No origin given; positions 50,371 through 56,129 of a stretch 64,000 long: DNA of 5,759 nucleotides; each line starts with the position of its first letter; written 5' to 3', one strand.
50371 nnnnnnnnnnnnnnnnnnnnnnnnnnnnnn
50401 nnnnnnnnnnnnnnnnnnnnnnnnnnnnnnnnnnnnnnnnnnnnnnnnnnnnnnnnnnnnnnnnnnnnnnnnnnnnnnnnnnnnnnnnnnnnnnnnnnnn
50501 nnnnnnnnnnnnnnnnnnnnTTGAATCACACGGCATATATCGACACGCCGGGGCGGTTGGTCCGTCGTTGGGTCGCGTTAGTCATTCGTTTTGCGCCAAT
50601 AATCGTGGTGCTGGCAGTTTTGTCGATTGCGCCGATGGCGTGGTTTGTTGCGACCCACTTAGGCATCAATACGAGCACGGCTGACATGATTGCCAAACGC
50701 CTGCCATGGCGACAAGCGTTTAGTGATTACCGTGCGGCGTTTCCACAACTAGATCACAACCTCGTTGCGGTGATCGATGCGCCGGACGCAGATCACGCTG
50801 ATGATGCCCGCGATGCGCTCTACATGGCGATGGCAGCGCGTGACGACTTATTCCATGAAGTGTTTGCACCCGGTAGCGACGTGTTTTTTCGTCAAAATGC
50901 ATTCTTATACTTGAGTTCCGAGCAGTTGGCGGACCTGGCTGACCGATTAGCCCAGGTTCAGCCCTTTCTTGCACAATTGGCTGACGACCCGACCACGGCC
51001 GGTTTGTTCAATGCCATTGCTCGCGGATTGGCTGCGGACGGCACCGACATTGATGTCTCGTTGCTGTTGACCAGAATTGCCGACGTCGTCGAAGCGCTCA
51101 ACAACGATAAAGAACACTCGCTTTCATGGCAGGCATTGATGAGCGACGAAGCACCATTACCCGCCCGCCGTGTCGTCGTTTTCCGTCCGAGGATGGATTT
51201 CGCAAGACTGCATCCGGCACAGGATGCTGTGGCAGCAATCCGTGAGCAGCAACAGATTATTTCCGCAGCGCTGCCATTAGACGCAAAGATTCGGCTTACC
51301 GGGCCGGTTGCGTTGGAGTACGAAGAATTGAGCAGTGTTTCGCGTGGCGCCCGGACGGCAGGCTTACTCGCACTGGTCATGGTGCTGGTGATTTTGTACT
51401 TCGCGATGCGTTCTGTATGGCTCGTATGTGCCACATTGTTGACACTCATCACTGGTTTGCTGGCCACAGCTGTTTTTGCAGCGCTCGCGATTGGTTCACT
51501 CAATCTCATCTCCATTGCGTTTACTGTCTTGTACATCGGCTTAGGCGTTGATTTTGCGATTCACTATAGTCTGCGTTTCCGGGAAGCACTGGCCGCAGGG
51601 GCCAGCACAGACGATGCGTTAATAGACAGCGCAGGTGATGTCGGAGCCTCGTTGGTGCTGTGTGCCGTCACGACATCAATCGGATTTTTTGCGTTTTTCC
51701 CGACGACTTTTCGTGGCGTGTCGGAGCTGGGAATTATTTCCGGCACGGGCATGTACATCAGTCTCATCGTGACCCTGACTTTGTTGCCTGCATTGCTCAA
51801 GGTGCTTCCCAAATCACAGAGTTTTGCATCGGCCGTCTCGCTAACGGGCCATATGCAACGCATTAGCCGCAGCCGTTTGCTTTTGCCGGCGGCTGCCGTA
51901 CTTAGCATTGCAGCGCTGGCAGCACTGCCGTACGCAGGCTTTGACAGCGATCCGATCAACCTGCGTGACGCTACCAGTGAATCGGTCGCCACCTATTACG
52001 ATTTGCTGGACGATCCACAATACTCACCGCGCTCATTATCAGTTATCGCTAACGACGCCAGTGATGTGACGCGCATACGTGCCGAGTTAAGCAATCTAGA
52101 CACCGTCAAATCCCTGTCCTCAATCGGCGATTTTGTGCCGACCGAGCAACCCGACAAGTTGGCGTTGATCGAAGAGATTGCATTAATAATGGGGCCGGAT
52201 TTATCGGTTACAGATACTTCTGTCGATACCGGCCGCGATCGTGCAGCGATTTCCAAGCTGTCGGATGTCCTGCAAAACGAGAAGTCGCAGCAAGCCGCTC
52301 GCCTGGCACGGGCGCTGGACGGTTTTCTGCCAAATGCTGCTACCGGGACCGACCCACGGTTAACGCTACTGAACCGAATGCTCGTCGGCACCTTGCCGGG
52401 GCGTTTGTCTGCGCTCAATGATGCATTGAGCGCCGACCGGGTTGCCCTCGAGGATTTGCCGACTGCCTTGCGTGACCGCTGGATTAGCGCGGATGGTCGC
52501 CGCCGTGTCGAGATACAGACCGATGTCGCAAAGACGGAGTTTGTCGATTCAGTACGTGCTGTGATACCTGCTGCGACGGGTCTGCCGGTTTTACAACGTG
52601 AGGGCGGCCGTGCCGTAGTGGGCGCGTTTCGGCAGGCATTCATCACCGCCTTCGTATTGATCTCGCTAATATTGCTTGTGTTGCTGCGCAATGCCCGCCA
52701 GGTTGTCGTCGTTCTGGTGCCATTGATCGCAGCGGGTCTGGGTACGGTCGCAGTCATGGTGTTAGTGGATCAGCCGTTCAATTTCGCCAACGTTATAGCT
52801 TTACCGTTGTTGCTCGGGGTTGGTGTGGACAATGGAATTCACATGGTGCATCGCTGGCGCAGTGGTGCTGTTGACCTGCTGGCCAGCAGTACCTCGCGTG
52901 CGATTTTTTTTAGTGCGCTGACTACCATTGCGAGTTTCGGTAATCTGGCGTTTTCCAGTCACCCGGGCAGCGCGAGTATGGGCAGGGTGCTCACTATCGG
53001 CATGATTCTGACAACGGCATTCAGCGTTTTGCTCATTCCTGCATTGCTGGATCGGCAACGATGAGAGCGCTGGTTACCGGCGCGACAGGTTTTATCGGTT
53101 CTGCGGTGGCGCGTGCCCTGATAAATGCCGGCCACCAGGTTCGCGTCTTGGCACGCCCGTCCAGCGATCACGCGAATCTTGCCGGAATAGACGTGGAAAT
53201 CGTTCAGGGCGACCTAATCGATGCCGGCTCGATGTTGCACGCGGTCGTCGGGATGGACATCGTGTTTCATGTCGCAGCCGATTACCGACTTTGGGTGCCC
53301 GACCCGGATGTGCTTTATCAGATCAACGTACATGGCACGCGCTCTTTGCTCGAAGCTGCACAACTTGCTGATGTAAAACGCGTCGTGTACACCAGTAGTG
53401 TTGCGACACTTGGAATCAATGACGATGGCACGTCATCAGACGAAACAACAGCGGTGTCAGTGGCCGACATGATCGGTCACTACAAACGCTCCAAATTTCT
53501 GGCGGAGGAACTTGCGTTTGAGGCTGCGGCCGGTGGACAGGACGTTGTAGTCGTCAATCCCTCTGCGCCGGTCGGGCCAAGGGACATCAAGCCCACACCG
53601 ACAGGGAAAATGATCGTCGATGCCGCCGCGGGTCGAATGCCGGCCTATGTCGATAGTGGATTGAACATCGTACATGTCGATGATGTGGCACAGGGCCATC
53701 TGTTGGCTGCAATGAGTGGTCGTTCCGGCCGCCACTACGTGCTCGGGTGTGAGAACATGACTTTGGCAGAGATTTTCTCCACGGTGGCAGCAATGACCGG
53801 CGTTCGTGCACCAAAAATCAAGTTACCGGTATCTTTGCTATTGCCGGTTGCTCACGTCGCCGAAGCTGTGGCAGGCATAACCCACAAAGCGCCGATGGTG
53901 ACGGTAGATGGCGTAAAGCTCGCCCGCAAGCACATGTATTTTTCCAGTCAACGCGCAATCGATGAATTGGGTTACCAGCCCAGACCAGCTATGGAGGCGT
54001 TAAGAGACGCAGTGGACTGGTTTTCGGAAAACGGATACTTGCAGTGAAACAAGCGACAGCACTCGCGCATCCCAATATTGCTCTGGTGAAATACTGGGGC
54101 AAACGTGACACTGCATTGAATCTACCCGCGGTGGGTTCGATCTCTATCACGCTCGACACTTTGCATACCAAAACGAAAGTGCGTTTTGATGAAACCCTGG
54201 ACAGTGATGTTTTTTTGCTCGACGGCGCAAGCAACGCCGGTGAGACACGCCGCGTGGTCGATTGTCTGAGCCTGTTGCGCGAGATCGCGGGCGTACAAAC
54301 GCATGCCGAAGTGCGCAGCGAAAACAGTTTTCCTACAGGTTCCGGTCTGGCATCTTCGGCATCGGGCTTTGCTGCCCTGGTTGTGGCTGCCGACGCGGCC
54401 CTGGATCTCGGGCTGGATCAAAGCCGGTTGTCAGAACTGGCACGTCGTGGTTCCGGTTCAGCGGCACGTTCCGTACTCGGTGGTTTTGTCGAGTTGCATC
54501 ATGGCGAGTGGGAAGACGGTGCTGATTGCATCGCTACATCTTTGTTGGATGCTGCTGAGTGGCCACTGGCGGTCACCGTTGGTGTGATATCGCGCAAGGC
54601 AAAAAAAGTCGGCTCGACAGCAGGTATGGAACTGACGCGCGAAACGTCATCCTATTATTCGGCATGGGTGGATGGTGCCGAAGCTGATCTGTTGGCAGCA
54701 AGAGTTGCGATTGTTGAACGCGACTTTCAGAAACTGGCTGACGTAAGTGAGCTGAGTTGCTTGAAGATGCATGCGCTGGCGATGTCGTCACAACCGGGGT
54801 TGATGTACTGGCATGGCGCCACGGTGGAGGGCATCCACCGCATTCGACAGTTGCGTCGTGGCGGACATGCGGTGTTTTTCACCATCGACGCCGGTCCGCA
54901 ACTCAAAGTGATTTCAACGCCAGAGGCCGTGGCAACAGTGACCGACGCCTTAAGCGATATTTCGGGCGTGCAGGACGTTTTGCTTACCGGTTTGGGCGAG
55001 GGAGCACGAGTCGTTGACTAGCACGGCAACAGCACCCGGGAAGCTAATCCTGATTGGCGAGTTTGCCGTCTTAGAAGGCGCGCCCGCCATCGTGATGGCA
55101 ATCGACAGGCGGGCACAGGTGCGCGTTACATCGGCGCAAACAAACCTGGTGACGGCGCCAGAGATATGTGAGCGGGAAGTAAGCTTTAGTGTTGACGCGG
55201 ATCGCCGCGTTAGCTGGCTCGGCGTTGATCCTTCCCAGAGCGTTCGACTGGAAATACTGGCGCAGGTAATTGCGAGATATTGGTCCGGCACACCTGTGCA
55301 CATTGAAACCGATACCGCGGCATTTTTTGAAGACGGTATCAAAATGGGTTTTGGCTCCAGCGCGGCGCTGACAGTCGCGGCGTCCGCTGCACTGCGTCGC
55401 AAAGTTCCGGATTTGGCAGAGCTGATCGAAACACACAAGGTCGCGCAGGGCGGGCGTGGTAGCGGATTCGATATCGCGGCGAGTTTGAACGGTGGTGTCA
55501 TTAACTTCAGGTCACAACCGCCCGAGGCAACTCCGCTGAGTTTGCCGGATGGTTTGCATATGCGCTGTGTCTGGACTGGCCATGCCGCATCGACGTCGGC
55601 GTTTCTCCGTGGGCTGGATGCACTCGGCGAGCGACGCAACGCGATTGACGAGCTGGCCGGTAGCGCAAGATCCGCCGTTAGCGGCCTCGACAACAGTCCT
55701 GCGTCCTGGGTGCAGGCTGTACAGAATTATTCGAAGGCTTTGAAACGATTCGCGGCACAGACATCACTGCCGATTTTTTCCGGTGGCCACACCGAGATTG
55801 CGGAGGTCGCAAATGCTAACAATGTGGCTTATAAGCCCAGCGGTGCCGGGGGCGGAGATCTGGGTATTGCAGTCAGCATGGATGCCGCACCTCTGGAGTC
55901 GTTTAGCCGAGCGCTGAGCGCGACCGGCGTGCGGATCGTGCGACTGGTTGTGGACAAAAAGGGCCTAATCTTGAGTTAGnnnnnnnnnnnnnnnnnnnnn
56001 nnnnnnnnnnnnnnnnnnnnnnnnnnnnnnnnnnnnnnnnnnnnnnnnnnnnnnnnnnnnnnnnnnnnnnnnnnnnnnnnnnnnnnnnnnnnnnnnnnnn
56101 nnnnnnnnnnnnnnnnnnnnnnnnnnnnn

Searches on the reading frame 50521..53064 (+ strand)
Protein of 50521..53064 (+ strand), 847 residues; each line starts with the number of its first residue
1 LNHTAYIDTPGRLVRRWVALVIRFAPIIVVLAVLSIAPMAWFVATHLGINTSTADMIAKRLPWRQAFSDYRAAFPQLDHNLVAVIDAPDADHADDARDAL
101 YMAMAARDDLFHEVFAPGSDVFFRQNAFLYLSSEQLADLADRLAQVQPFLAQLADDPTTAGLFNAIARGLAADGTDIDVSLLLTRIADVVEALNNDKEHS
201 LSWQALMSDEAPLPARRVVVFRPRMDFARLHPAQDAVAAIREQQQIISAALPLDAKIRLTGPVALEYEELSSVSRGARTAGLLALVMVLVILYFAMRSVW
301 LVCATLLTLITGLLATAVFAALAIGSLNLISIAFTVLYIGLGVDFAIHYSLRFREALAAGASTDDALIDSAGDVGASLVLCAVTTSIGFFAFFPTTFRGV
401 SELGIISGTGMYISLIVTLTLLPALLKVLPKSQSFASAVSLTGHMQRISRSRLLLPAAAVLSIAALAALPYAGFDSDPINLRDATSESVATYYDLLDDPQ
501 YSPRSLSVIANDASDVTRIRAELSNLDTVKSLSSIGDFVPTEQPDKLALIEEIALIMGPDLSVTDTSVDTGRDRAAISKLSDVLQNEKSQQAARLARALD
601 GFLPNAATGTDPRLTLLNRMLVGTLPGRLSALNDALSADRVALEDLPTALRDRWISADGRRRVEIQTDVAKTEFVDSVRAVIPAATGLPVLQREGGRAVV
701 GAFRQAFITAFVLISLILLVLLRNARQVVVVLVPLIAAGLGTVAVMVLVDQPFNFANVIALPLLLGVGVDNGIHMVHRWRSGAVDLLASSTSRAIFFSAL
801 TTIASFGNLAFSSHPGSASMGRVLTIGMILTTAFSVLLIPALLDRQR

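Call 3: search_protein_families(library=pfam, proteins=[window:50521-53064:+], max_evalue=0.01)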
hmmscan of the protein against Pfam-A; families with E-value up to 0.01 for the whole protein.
window:50521-53064:+ (847 aa): 2 families
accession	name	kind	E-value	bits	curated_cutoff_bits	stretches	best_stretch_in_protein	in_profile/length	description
PF03176.21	MMPL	-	1.3e-30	106.9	20.5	2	237-435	104-308/333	MMPL family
PF00873.25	ACR_tran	-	0.00076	17.7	28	0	279-433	335-493/1021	AcrB/AcrD/AcrF family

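Call 4: search_protein_families(library=ncbifam, proteins=[window:50521-53064:+], max_evalue=0.01)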
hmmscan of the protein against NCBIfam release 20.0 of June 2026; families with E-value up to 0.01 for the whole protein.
window:50521-53064:+ (847 aa): 16 families
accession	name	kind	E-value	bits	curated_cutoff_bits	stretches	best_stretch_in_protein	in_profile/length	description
TIGR03480.1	HpnN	hypoth_equivalog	3.5e-268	892.1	751.85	1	14-846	2-859/862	hopanoid biosynthesis associated RND transporter like protein HpnN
NF052374.1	HopndTporHpnN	equivalog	9.7e-203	675.7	1100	1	13-847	4-858/858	hopanoid transporter HpnN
NF045600.2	BstA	equivalog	1e-49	169.3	1400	2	619-842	661-893/903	sterol transporter cytoplasmic membrane protein BstA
TIGR00921.1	2A067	subfamily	1.4e-44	152.3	351.9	2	250-427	556-732/733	hydrophobe/amphiphile efflux-3 (HAE3) family transporter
TIGR00833.1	actII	subfamily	9.6e-32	110.2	874.7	2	227-492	124-402/910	MMPL family RND transporter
NF006218.0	PRK08343.1-4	subfamily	3.2e-05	22.9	383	1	245-348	212-313/392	preprotein translocase subunit SecD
TIGR00916.1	2A0604s01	subfamily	0.00011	21.8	148.6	1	279-418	92-230/231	SecD/SecF family protein translocase subunit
NF052608.1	TrhMmycExpMmpL3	equivalog_domain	0.00016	20.1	1400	1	245-431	152-343/992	trehalose monomycolate exporter MmpL3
NF033617.1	RND_permease_2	subfamily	0.00019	19.5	1250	1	280-427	335-485/1009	multidrug efflux RND transporter permease subunit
NF007133.0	PRK09579.1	equivalog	0.00029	18.5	1763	1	284-436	341-495/1017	multidrug efflux RND transporter permease subunit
NF000037.1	RND_perm_OqxB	exception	0.00038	18.4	2200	0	284-432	352-501/1050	multidrug efflux RND transporter permease subunit OqxB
NF009583.0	PRK13024.1-3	subfamily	0.00065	17.8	721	1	279-473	283-485/755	protein translocase subunit SecDF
NF007905.0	PRK10614.1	equivalog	0.00069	17.4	1774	1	675-775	304-406/1025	multidrug efflux RND transporter permease subunit MdtC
NF006216.0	PRK08343.1-2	equivalog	0.00098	18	519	1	273-348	344-419/506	preprotein translocase subunit SecD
NF007798.0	PRK10503.1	equivalog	0.0011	16.6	1584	1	696-776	336-416/1040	MdtB/MuxB family multidrug efflux RND transporter permease subunit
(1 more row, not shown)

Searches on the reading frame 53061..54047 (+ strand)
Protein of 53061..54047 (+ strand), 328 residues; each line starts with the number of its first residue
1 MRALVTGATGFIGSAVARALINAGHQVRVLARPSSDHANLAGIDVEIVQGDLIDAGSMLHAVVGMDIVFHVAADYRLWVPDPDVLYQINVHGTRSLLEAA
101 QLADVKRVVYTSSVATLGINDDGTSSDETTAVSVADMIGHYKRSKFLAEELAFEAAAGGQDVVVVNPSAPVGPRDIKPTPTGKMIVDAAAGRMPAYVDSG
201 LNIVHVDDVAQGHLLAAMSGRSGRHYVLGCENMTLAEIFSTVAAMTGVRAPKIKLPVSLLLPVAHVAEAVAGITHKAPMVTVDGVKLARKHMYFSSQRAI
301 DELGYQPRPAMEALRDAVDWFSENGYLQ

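Call 3: search_protein_families(library=pfam, proteins=[window:53061-54047:+], max_evalue=0.01)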
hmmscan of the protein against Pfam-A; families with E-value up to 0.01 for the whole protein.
window:53061-54047:+ (328 aa): 11 families
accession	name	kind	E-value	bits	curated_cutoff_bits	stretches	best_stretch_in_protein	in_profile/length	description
PF01370.27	Epimerase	-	4.3e-38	131.5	20.9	1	3-229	1-240/240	NAD dependent epimerase/dehydratase family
PF01073.25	3Beta_HSD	-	2.4e-25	89.6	22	1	4-219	1-231/280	3-beta hydroxysteroid dehydrogenase/isomerase family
PF07993.18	NAD_binding_4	-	1.4e-18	67.4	20.1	2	63-177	87-210/258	Male sterility protein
PF13460.12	NAD_binding_10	-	1.8e-18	67.5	27.2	1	7-152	1-131/184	NAD(P)H-binding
PF16363.11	GDP_Man_Dehyd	-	1.9e-15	57.6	27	1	4-249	1-269/332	GDP-mannose 4,6 dehydratase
PF05368.20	NmrA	-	4.9e-15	56.3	27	1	4-114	6-108/298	NmrA-like family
PF02719.21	Polysacc_synt_2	-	2.2e-07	30.8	20.2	1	4-113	2-128/293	Polysaccharide biosynthesis protein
PF04321.23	RmlD_sub_bind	-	1.1e-05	25.1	27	1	1-150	1-134/287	RmlD substrate binding domain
PF08659.16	KR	-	0.00036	20.9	22.6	0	4-144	4-165/180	KR domain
PF00106.31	adh_short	-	0.00082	19.3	26.6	1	3-40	3-40/195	short chain dehydrogenase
PF03807.23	F420_oxidored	-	0.0039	18.2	21.6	0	9-39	7-38/94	NADP oxidoreductase coenzyme F420-dependent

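Call 4: search_protein_families(library=ncbifam, proteins=[window:53061-54047:+], max_evalue=0.01)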
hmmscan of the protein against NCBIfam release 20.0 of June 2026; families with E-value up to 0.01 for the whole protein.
window:53061-54047:+ (328 aa): 70 families (the best 25 are shown)
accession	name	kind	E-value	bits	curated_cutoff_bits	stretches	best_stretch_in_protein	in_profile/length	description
TIGR03466.1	HpnA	hypoth_equivalog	1.7e-148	493.9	367.65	1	1-327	1-327/327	hopanoid-associated sugar epimerase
NF052578.1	StrlDmthSdmBMthl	equivalog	3.7e-76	257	600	1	1-326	1-327/328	sterol demethylase protein SdmB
NF042423.1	oxyalk_red_Shew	equivalog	3.2e-38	131.6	580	1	2-310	10-323/331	2-alkyl-3-oxoalkanoate reductase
NF042422.1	oxyalk_red_OleD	equivalog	5.9e-32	111.3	580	1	1-312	1-318/329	2-alkyl-3-oxoalkanoate reductase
TIGR01179.1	galE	equivalog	7.7e-19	67.7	262.3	1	3-154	2-158/332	UDP-glucose 4-epimerase GalE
TIGR04180.1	EDH_00030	hypoth_equivalog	2.2e-17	63.1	475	1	4-178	2-183/297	NAD-dependent 4,6-dehydratase LegB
TIGR01746.1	Thioester-redct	subfamily_domain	2.8e-17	63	213.35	2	62-242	86-277/371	thioester reductase domain-containing protein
NF041293.1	G6PDh_Azf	equivalog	9e-15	54.8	400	1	3-118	5-120/252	NAD-dependent glucose-6-phosphate dehydrogenase Azf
TIGR01181.1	dTDP_gluc_dehyt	equivalog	8.5e-14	51.3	365.1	1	3-324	2-314/321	dTDP-glucose 4,6-dehydratase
NF005539.0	PRK07201.1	equivalog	4.5e-13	48.8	549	1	1-155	1-164/657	SDR family oxidoreductase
NF004520.0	PRK05865.1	equivalog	1e-12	46.8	1509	1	1-280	1-228/854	sugar epimerase family protein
TIGR02197.1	heptose_epim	equivalog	2.8e-12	46.4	274.6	1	4-155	2-152/316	ADP-glyceromanno-heptose 6-epimerase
NF043036.1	ErythonDh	equivalog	3.1e-12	46.4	325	1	1-129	1-141/321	D-erythronate dehydrogenase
NF058621.1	DiazavRedAvaA7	equivalog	4.7e-11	42.9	400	1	1-252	1-254/304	3-diazoavenalumate denitrifying reductase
NF007956.0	PRK10675.1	subfamily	1.4e-10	40.9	394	1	1-152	1-160/338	UDP-glucose 4-epimerase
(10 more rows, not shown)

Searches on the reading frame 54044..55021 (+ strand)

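Call 20: search_protein_families(library=pfam, proteins=[window:54044-55021:+], max_evalue=0.001)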
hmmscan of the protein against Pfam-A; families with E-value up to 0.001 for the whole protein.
window:54044-55021:+ (325 aa): 3 families
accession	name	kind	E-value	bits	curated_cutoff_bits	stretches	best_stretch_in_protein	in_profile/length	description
PF22700.2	MVD-like_N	-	1.6e-58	197.2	27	1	8-164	1-157/157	Diphosphomevalonate decarboxylase-like N-terminal domain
PF18376.6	MDD_C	-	5.4e-15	56.1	23.2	1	178-306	2-133/186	Mevalonate 5-diphosphate decarboxylase C-terminal domain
PF00288.32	GHMP_kinases_N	-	4.4e-10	40.1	22.3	1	71-141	3-71/87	GHMP kinases N terminal domain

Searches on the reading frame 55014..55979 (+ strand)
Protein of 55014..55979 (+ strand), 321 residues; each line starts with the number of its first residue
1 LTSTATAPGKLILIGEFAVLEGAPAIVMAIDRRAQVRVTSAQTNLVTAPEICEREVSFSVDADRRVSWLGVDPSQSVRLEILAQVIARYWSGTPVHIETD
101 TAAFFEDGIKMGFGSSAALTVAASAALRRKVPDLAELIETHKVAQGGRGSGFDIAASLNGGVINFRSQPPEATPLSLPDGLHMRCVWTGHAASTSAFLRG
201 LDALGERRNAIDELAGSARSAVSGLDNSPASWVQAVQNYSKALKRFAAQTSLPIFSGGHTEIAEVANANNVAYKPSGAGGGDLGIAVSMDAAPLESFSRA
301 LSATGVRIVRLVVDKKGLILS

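Call 20: search_protein_families(library=pfam, proteins=[window:55014-55979:+], max_evalue=0.001)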
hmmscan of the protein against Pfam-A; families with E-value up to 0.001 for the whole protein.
window:55014-55979:+ (321 aa): 1 family
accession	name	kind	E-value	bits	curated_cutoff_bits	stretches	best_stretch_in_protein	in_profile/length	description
PF00288.32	GHMP_kinases_N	-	3.5e-06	27.6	22.3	1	88-161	12-87/87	GHMP kinases N terminal domain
